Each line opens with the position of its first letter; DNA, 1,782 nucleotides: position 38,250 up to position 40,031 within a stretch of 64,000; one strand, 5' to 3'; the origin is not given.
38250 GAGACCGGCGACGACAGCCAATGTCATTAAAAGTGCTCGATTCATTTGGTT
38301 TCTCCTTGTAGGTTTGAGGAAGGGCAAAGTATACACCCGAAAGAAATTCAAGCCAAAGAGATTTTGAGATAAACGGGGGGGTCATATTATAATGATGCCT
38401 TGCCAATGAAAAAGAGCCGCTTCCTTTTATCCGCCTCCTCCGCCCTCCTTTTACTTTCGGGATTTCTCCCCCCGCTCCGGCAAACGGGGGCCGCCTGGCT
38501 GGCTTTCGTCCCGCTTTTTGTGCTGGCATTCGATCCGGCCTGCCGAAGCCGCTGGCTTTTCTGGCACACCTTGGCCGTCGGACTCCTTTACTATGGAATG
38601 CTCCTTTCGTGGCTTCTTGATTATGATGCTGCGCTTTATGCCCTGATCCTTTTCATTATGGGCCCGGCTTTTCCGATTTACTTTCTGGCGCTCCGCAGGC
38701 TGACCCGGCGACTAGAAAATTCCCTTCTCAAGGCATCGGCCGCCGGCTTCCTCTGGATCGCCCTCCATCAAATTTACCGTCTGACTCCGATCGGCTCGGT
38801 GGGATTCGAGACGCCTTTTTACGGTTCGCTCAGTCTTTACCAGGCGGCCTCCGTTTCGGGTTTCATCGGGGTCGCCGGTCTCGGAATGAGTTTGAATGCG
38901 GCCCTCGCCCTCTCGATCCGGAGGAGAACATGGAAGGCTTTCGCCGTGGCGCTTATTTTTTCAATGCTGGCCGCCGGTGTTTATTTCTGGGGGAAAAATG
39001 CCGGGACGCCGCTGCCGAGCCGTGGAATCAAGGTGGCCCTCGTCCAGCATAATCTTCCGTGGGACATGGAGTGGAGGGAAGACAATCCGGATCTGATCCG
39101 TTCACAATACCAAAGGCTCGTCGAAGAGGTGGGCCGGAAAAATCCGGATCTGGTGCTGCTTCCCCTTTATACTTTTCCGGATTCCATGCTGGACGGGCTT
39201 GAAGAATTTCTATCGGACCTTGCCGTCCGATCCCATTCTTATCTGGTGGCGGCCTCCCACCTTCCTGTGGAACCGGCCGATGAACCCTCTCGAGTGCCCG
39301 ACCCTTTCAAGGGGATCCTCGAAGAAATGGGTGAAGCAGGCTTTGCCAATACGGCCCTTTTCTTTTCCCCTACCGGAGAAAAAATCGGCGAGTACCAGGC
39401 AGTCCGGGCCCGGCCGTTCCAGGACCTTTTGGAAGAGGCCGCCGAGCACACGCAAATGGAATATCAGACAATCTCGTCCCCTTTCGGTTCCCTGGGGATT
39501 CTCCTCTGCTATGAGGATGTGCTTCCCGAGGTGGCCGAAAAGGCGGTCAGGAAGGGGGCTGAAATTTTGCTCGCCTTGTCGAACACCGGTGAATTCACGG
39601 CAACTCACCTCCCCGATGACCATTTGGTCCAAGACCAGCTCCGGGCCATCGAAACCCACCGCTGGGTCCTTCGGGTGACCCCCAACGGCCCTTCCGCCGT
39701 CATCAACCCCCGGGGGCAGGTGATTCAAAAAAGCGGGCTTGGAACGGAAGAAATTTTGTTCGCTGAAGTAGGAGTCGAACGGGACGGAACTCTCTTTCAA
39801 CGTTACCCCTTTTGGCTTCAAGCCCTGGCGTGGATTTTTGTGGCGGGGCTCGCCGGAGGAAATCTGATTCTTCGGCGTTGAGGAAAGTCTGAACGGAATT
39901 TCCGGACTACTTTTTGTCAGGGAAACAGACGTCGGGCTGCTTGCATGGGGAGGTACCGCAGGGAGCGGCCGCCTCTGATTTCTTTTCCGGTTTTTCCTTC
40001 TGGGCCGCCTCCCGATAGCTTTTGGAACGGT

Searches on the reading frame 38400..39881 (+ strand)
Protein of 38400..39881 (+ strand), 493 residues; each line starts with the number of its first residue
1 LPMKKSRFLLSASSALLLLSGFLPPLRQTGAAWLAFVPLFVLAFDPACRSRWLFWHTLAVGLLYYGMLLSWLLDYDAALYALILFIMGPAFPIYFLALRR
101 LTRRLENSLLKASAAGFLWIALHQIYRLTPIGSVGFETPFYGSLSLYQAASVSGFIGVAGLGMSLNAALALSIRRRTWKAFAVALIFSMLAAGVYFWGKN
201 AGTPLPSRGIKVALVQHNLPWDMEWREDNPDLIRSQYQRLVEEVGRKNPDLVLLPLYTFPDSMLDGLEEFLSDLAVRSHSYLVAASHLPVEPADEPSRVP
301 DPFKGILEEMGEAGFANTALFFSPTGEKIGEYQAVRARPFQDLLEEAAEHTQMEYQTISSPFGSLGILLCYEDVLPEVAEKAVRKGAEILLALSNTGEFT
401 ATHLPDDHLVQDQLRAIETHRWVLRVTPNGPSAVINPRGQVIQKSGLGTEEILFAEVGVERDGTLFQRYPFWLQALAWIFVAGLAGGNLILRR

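Call 69: search_protein_families(library=pfam, proteins=[window:38400-39881:+], max_evalue=0.001)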
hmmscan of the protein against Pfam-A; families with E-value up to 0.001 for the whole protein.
window:38400-39881:+ (493 aa): 1 family
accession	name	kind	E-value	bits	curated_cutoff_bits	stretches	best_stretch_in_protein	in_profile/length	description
PF00795.27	CN_hydrolase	-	9.6e-23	81.3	23.2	1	311-458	87-247/256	Carbon-nitrogen hydrolase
